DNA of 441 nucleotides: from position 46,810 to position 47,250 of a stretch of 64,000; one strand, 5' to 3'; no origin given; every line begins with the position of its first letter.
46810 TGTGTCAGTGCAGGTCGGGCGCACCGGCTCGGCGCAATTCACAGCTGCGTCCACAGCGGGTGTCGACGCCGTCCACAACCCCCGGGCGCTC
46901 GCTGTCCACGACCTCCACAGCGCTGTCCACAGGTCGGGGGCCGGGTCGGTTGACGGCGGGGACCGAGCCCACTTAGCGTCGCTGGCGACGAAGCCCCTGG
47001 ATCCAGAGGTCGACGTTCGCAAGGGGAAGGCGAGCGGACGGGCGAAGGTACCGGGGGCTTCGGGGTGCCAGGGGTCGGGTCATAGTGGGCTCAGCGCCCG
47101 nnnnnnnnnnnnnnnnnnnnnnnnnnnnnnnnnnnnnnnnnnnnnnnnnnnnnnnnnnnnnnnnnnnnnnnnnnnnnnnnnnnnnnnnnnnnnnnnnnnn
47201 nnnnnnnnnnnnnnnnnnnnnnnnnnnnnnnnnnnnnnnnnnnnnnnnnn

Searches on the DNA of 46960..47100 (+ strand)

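Call 23: search_rna_families(source=window, start=46960, end=47100, threshold=evalue, max_evalue=10, show_alignments=2)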
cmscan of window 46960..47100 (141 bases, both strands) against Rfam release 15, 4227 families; matches with E-value up to 10: 6.
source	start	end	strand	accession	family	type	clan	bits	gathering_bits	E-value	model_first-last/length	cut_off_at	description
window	46993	47058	-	RF03271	mir-1247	Gene; miRNA;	-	14.2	70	5.9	1-74/74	no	mir-1247 microRNA precursor family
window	46995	47073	+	RF00931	mir-879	Gene; miRNA;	-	13.3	90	3.8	1-74/74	no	mir-879 microRNA precursor family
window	47066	47099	-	RF02038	SPRY4-IT1_1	Gene; lncRNA;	-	12.7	50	1.5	56-91/91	no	SPRY4-IT1 conserved region 1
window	46999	47036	+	RF01793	ffh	Gene; sRNA;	-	11.9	35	6.6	1-52/52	no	ffh sRNA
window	46972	47100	+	RF02143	HYMAI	Gene; lncRNA;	-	9.3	80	5.7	1-141/241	3'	Hydatidiform mole associated and imprinted conserved region 1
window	47073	47093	-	RF01127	sR42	Gene; snRNA; snoRNA; CD-box;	-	7.8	38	9.9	43-63/63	no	Small nucleolar RNA sR42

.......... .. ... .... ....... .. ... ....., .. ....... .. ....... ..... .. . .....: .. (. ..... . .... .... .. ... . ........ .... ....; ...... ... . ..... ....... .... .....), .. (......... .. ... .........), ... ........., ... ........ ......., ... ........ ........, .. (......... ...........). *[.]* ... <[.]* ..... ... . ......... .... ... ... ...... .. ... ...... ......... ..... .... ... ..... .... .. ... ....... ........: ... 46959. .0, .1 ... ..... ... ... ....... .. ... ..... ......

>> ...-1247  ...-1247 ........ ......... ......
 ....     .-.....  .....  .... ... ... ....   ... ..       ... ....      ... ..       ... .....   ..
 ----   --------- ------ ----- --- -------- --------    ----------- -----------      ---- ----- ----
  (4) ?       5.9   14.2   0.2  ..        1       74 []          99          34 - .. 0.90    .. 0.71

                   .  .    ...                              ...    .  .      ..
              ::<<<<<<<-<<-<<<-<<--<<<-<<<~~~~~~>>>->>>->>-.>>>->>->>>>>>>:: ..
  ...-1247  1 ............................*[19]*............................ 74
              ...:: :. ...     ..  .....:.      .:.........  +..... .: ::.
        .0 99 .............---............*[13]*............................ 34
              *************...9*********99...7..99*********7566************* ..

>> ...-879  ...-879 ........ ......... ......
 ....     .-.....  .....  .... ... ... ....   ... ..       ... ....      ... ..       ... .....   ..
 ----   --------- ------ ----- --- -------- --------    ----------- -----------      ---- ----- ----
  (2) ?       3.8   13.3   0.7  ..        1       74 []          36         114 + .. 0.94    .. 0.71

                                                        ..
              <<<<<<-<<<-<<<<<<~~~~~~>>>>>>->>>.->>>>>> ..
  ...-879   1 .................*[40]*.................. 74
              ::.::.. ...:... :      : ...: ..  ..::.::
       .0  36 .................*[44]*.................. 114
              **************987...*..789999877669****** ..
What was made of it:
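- On Any Rfam RNA family (for the hairpin RNA): Only noise (<=14 bits) at E<=10 in 46960-47100 (call 23).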

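Call 26: build_rna_model(alignment_id=A2)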
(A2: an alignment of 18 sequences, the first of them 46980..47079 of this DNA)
Model R1 built from alignment A2 (18 sequences, 108 columns); structure: RNAalifold consensus.
model positions 100; base pairs 14; branch points 0; effective number of sequences 4.71; information 0.59 bits per position. Calibrated on 0.2 Mb of random sequence (short: E-values are rough).
structure used (alignment columns):
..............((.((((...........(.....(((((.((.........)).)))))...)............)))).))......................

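Call 27: search_with_rna_model(model_id=R1, sources=[window, L001, L002, L003, L004, L005, L006, L007, L008, L009, L010, L011, L012, L013, L014, L015, L016, L017, L018, L019, L020, L021, L022, L023, L024, L025, L026, L027, L028, L029, L030, L031, L032, L033, L034, L035, L036, L037, L038, L039, L040, L041, L042, L043, L044, L045, L046, L047, L048, L049, L050, L051, L052, L053, L054, L055, L056, L057, L058, L059, L060, L061, L062, L063, L064, L065, L066, L067, L068, L069, L070, L071, L072, L073, L074, L075, L076, L077, L078, L079, L080, L081, L082], max_evalue=1, make_alignment=true)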
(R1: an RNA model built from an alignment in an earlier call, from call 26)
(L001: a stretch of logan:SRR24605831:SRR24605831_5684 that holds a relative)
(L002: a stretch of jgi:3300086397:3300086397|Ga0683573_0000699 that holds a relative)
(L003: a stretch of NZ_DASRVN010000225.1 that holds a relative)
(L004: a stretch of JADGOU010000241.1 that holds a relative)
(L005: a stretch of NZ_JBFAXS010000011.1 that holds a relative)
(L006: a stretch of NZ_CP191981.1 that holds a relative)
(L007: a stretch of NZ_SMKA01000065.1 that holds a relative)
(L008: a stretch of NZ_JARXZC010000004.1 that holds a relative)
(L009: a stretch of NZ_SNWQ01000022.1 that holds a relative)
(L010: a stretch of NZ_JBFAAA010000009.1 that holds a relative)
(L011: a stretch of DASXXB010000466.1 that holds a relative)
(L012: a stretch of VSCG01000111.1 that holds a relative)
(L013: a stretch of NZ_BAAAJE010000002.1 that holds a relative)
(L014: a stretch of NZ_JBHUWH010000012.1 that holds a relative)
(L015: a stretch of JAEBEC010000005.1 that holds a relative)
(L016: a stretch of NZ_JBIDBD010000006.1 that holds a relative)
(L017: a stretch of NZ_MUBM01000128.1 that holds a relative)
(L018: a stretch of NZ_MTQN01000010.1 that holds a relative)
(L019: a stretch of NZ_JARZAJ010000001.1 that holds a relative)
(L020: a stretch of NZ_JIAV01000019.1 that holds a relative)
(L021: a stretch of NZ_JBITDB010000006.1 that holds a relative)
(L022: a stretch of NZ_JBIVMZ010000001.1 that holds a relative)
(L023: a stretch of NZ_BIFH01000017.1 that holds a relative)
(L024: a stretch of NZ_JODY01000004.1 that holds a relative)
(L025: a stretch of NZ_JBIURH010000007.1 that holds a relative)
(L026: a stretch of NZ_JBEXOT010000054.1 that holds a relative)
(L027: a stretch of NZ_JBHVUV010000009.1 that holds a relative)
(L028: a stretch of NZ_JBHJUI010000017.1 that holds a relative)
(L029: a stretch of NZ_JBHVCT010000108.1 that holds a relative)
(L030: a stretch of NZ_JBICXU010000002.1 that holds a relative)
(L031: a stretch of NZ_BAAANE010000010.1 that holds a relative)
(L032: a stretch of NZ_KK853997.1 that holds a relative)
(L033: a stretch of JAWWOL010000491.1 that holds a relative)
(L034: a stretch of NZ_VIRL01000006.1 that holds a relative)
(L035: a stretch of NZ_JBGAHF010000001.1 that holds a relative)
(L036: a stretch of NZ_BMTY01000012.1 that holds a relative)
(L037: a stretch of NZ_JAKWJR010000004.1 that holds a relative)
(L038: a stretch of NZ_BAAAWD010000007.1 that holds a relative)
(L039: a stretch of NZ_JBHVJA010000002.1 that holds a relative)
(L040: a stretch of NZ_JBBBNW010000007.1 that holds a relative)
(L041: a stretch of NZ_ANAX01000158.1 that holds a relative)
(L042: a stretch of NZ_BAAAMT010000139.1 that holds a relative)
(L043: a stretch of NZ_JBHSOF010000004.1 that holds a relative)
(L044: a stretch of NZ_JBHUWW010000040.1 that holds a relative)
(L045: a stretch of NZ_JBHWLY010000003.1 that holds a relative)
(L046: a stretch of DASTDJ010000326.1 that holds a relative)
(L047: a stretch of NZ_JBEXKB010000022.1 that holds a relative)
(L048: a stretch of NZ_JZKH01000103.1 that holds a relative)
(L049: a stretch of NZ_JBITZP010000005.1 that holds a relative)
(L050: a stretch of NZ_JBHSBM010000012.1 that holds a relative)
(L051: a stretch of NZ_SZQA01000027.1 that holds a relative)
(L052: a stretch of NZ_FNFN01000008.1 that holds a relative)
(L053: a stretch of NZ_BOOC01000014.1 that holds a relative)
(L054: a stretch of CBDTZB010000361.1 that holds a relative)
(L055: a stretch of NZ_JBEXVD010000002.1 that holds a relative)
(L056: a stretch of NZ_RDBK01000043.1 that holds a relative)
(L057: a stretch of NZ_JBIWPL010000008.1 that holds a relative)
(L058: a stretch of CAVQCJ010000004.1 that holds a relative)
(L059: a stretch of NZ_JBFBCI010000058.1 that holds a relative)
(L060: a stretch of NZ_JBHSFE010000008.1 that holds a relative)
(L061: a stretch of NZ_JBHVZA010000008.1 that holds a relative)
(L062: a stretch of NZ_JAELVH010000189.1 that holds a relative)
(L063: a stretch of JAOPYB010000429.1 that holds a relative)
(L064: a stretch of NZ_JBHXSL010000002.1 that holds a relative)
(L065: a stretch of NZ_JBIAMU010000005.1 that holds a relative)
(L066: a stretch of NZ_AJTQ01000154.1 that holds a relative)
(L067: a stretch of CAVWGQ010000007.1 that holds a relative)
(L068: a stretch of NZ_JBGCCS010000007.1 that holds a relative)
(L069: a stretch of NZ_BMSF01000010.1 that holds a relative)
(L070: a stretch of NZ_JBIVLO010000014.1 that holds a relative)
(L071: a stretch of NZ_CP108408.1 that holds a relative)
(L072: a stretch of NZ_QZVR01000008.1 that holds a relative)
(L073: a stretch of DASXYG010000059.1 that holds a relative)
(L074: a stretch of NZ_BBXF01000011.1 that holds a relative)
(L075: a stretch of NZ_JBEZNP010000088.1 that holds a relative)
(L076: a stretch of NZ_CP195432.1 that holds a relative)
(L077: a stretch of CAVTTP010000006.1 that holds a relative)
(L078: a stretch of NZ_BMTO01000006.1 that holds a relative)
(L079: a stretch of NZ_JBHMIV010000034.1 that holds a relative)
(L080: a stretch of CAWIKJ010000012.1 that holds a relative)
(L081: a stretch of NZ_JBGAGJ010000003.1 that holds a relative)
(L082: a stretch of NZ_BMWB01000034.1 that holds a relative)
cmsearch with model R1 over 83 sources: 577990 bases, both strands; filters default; matches with E-value up to 1: 46.
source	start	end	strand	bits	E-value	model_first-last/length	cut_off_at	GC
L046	1614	1713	-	92.1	8.2e-15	1-100/100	no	0.7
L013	1626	1725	-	91.5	1.1e-14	1-100/100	no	0.73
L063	1587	1686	-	91.2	1.2e-14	1-100/100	no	0.69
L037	1617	1716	-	89.2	3e-14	1-100/100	no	0.69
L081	1606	1705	-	89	3.3e-14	1-100/100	no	0.76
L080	1612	1711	-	88.3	4.5e-14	1-100/100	no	0.73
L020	1595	1694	-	88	5.2e-14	1-100/100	no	0.74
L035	1612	1710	-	85.2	1.8e-13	1-100/100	no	0.75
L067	1626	1724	-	83.8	3.2e-13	1-100/100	no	0.71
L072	1510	1608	-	79.6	2.2e-12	1-100/100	no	0.73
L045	1615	1714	-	76.9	7.1e-12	1-100/100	no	0.7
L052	1615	1714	-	76.1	1e-11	1-100/100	no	0.68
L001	1220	1319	-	74.9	1.7e-11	1-100/100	no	0.71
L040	1623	1722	-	72.6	4.8e-11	1-100/100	no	0.71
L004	2494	2593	-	70.6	1.2e-10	1-100/100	no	0.67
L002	4868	4968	-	69.7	1.7e-10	1-100/100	no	0.7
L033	2584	2682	-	58.2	2.8e-08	1-100/100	no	0.76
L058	2583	2688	-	55.5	9.4e-08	1-100/100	no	0.73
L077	2559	2649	-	46.4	5.2e-06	1-100/100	no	0.69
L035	1621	1719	+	45.4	8.2e-06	1-100/100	no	0.72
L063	1596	1695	+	43.8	1.7e-05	1-100/100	no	0.68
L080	1621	1720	+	43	2.4e-05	1-100/100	no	0.72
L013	1634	1734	+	40.6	6.9e-05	1-100/100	no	0.7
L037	1625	1725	+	38.1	0.00021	1-100/100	no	0.66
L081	1615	1714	+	37.5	0.00028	1-100/100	no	0.74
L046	1623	1719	+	37.2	0.00031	1-100/100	no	0.68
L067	1635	1733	+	36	0.00055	1-100/100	no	0.72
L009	2657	2757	-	34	0.0013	1-100/100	no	0.72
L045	1624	1723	+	33.9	0.0013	1-100/100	no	0.65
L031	2635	2735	-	32.4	0.0027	1-100/100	no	0.69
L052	1624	1723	+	31.8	0.0034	1-100/100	no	0.64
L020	1604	1703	+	31.2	0.0045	1-100/100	no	0.73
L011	2650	2750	-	30.4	0.0064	1-100/100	no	0.72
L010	2657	2757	-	29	0.012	1-100/100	no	0.73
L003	2656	2756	-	28.6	0.014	1-100/100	no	0.71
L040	1632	1731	+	28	0.019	1-100/100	no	0.69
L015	2655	2758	-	28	0.019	1-100/100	no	0.74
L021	2657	2757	-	26.6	0.035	1-100/100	no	0.76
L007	2656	2758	-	25.8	0.05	1-100/100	no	0.7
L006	2657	2757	-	25.7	0.053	1-100/100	no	0.73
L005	2654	2759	-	25.2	0.065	1-100/100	no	0.72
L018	2655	2758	-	25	0.071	1-100/100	no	0.72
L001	1228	1328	+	23.6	0.13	1-100/100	no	0.69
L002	4875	4978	+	21.5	0.33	1-100/100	no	0.7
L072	1519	1617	+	20.6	0.5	1-100/100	no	0.7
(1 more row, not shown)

Alignment A3: 46 matches aligned to the model, 127 columns, each read 5' to 3' on its own strand. Consensus structure (alignment columns), stored with it:
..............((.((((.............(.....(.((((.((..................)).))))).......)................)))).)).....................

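Call 56: search_with_rna_model(model_id=R1, sources=[window, L001, L002, L004, L013, L020, L033, L035, L037, L040, L045, L046, L058, L063, L067, L072, L077, L080, L081], max_evalue=0.000001, make_alignment=true)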
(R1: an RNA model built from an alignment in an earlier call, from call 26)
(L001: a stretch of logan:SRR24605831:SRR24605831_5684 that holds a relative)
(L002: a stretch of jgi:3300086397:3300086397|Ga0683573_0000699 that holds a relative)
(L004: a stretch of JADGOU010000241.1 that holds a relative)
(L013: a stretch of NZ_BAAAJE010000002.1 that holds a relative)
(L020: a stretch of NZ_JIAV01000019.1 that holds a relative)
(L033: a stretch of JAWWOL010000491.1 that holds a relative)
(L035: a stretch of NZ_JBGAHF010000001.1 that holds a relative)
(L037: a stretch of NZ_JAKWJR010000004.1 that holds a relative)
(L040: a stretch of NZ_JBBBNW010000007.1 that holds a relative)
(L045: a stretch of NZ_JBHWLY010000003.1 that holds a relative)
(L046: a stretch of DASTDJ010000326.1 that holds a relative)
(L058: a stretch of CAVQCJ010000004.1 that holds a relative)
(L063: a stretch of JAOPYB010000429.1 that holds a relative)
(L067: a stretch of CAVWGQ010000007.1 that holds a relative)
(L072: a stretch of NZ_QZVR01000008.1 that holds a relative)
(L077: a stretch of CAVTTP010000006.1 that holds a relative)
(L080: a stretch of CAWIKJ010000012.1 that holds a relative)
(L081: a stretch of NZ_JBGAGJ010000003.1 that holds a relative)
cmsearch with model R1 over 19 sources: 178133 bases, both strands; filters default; matches with E-value up to 0.000001: 18.
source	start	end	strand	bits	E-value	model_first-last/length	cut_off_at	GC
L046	1614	1713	-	92.1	2.5e-15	1-100/100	no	0.7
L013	1626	1725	-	91.5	3.3e-15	1-100/100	no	0.73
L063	1587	1686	-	91.2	3.8e-15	1-100/100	no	0.69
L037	1617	1716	-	89.2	9.4e-15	1-100/100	no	0.69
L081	1606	1705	-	89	1e-14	1-100/100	no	0.76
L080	1612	1711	-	88.3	1.4e-14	1-100/100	no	0.73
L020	1595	1694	-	88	1.6e-14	1-100/100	no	0.74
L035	1612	1710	-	85.2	5.4e-14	1-100/100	no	0.75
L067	1626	1724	-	83.8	9.9e-14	1-100/100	no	0.71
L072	1510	1608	-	79.6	6.7e-13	1-100/100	no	0.73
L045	1615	1714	-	76.9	2.2e-12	1-100/100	no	0.7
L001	1220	1319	-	74.9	5.2e-12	1-100/100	no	0.71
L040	1623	1722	-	72.6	1.5e-11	1-100/100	no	0.71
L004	2494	2593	-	70.6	3.5e-11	1-100/100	no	0.67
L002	4868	4968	-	69.7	5.4e-11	1-100/100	no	0.7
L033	2584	2682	-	58.2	8.7e-09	1-100/100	no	0.76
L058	2583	2688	-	55.5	2.9e-08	1-100/100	no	0.73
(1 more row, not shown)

Alignment A4: 18 matches aligned to the model, 106 columns, each read 5' to 3' on its own strand. Consensus structure (alignment columns), stored with it:
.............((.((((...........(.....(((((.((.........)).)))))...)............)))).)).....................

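Call 65: search_with_rna_model(model_id=R1, sources=[L083, L084], max_evalue=10, filters=off)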
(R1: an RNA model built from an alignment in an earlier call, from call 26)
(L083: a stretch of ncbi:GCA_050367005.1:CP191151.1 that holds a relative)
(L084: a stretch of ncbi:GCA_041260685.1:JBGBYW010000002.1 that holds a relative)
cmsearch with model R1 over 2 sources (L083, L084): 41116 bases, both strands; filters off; matches with E-value up to 10: 60.
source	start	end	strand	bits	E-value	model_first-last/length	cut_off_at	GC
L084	13549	13628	-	14.5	0.54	1-100/100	no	0.71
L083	4418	4514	-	14.4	0.56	1-100/100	no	0.72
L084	18769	18832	-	13.3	0.92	1-100/100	no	0.66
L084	13229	13303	+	13.2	0.94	1-100/100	no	0.67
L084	16436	16515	+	13.1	0.96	1-100/100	no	0.69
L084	3580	3645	-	13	1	1-100/100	no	0.77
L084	2846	2941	+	13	1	1-100/100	no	0.74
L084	9042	9107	+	12.9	1.1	1-100/100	no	0.68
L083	2687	2754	-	12.6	1.2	1-100/100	no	0.71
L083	6143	6207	+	12.5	1.3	1-100/100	no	0.74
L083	489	569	-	12.5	1.3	1-100/100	no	0.78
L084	9034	9099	-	12.3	1.4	1-100/100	no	0.7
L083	14935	15004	+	11.7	1.8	1-100/100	no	0.76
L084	17763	17834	+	11.6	2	1-100/100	no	0.75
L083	9021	9100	-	11.5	2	1-100/100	no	0.71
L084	9258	9334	-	11.4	2.1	1-100/100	no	0.73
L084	3334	3415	-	10.9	2.6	1-100/100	no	0.67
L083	3383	3470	-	10.9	2.6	1-100/100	no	0.73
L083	1243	1303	+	10.8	2.7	1-100/100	no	0.75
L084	13559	13637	+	10.6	3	1-100/100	no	0.71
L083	5441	5502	+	10.5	3.1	1-100/100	no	0.76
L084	10597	10680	-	10.5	3.1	1-100/100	no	0.7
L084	11217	11273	+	10.4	3.3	1-100/100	no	0.75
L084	18451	18558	-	10.2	3.5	1-100/100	no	0.76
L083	12404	12470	-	10.2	3.5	1-100/100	no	0.69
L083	1635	1716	-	10.1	3.8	1-100/100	no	0.71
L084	17562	17639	-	10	3.9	1-100/100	no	0.74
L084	9904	9990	-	9.9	4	1-100/100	no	0.71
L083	4860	4913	-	9.7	4.4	1-100/100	no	0.76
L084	13220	13333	-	9.6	4.7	1-100/100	no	0.7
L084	4795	4882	-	9.6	4.7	1-100/100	no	0.76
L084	4439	4504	+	9.4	5.1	1-100/100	no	0.77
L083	17516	17608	-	9.2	5.5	1-100/100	no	0.72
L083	11886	11985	+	9.1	5.9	1-100/100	no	0.73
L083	17263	17314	+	9.1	5.9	1-100/100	no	0.73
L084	11689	11766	+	9.1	5.9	1-100/100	no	0.72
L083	6395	6455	-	8.9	6.3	1-100/100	no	0.72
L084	197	247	+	8.9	6.3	1-100/100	no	0.73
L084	2204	2293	-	8.8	6.5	1-100/100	no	0.77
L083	6987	7030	-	8.7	6.9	1-100/100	no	0.8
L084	13360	13416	+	8.7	6.9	1-100/100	no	0.79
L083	16734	16806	-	8.7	6.9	1-100/100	no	0.71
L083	2563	2622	+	8.7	7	1-100/100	no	0.7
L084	6994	7077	-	8.6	7.4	1-100/100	no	0.76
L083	11413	11485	+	8.5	7.5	1-100/100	no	0.78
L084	7180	7272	+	8.5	7.7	1-100/100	no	0.65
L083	11590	11644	+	8.4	7.8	1-100/100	no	0.78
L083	18563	18642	-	8.4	8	1-100/100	no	0.6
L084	17756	17825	-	8.4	8.1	1-100/100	no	0.79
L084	17324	17406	+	8.3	8.1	1-100/100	no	0.75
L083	5698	5779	+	8.3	8.3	1-100/100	no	0.62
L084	3665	3745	-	8.2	8.5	1-100/100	no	0.72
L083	16929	16977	+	8.2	8.8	1-100/100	no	0.71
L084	14994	15073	-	8.1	8.9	1-100/100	no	0.75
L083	19237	19300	-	8.1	8.9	1-100/100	no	0.62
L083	15181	15231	+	8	9.3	1-100/100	no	0.84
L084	14674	14746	-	8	9.5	1-100/100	no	0.7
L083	4768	4819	-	8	9.6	1-100/100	no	0.73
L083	283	351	-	7.9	9.9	1-100/100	no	0.7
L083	6268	6344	-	7.9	9.9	1-100/100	no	0.71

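Call 69: search_with_rna_model(model_id=R1, sources=[L085, L086, L087, L088, L089, L090, L091, L092, L093, L094, L095, L096, L097, L098, L099, L100, L101, L102, L103, L104, L105, L106, L107, L108, L109, L110, L111, L112, L113, L114, L115, L116, L117, L118, L119, L120, L121, L122, L123, L124, L125, L126, L127, L128, L129, L130, L131, L132, L133, L134, L135, L136, L137, L138, L139, L140, L141, L142, L143, L144, L145, L146, L147, L148, L149, L150, L151, L152, L153, L154, L155, L156, L157, L158, L159, L160, L161, L162, L163, L164], max_evalue=0.001)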
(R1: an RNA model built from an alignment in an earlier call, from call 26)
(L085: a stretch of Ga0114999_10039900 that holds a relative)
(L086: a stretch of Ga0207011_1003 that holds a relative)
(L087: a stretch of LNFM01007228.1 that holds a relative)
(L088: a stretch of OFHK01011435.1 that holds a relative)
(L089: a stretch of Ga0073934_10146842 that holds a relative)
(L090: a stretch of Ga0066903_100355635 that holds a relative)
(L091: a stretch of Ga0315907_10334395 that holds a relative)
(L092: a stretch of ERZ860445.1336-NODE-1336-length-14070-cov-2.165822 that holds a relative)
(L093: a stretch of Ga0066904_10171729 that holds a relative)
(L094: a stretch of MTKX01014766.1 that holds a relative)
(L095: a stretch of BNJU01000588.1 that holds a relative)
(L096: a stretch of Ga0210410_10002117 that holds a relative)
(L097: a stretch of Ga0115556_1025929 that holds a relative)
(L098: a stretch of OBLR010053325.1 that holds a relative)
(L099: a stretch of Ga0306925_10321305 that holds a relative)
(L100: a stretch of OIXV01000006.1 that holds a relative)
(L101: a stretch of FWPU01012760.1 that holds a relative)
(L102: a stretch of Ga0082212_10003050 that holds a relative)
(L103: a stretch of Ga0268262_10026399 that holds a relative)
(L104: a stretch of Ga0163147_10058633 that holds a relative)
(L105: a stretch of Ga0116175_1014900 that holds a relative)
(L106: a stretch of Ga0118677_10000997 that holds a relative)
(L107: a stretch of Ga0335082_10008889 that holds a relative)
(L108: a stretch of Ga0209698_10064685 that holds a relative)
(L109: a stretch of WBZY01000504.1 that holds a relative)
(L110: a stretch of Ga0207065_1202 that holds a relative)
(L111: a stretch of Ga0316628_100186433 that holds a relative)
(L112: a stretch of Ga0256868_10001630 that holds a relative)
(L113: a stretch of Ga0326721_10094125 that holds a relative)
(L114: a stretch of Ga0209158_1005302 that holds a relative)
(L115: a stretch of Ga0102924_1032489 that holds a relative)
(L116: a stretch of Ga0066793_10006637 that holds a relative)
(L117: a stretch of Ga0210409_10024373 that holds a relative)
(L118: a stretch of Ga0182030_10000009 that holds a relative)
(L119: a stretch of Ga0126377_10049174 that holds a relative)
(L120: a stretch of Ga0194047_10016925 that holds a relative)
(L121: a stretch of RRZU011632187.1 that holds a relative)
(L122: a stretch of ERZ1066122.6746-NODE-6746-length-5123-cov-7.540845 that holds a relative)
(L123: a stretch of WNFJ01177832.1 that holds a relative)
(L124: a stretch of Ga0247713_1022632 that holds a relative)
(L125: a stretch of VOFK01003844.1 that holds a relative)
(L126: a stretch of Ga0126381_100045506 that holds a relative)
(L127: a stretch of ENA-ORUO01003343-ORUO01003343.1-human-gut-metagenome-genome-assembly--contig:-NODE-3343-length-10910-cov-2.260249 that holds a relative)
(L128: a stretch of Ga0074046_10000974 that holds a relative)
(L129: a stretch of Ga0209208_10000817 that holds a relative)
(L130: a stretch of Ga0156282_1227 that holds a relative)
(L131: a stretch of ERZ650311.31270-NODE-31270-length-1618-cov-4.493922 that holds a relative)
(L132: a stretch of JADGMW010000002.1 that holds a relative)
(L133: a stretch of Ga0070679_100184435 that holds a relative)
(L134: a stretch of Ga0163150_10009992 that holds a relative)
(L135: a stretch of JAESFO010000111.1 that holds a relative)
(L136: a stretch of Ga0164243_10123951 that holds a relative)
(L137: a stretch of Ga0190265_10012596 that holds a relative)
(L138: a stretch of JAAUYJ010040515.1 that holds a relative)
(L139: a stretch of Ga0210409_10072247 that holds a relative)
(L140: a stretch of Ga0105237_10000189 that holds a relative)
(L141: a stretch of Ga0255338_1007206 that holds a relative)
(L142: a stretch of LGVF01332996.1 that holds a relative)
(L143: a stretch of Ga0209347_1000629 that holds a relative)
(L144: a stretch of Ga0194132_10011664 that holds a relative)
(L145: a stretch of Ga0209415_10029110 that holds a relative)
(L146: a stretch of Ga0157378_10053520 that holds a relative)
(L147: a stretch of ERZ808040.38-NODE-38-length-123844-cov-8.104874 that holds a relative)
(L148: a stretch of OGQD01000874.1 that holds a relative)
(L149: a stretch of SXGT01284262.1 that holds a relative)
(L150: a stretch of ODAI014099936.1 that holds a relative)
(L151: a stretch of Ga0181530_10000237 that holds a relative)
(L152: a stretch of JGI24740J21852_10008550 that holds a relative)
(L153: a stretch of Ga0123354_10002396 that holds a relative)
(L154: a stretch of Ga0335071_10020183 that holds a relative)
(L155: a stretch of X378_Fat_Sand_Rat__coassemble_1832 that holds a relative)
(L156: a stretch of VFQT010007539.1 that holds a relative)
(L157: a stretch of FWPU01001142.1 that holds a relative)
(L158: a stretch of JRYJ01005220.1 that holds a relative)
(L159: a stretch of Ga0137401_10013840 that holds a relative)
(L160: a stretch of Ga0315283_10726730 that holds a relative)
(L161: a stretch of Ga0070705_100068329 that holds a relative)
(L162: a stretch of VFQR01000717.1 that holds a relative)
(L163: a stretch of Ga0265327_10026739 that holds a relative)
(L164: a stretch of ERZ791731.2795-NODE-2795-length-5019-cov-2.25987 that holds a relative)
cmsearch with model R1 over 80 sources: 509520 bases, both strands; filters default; matches with E-value up to 0.001: 3.
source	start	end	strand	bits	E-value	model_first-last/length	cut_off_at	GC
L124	1162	1260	-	67.6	3.8e-10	1-100/100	no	0.72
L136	1177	1277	+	55.5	8.2e-08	1-100/100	no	0.76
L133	865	964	+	54.3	1.4e-07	1-100/100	no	0.65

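Call 76: search_with_rna_model(model_id=R1, sources=[L165, L166, L167, L168, L169, L170, L171, L172, L173, L174, L175, L176, L177, L178, L179, L180, L181, L182, L183, L184, L185, L186, L187, L188, L189, L190, L191, L192, L193, L194, L195, L196, L197, L198, L199, L200, L201, L202, L203, L204], max_evalue=0.001)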
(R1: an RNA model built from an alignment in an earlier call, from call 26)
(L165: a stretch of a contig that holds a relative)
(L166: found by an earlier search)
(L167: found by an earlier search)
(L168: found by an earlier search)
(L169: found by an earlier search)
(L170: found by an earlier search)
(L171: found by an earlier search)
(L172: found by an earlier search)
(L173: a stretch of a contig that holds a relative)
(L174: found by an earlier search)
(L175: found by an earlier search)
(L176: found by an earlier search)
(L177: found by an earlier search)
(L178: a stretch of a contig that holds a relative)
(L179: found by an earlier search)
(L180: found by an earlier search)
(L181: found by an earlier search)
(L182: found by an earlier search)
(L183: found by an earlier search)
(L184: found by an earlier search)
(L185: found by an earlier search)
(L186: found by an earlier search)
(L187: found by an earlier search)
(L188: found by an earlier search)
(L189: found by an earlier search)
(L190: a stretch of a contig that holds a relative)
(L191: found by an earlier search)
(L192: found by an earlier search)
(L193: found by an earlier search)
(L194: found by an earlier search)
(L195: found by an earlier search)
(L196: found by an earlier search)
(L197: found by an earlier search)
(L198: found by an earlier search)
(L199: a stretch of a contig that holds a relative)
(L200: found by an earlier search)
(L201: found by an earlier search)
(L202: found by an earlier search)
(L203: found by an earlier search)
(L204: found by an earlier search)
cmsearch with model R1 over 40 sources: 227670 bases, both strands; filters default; matches with E-value up to 0.001: 5.
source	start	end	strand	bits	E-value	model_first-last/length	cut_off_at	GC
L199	4823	4923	-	53.3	9.8e-08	1-100/100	no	0.66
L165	4076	4170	-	50.6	3.3e-07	1-100/100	no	0.73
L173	854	956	-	50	4.2e-07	1-100/100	no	0.68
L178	1903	2003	-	45.2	3.6e-06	1-100/100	no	0.74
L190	998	1099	-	42.7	1.1e-05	1-100/100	no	0.54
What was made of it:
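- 46986..47066 (+): Predicted ~80-nt small RNA. It is a long hairpin (46989-47062) with apical loop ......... (47021-47029). The 5' end is inferred from the -10 and the 3' end is approximate. Covariance-model hits reach E values from 1e-8 to 1e-15 in relatives (calls 27, 69, 76).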
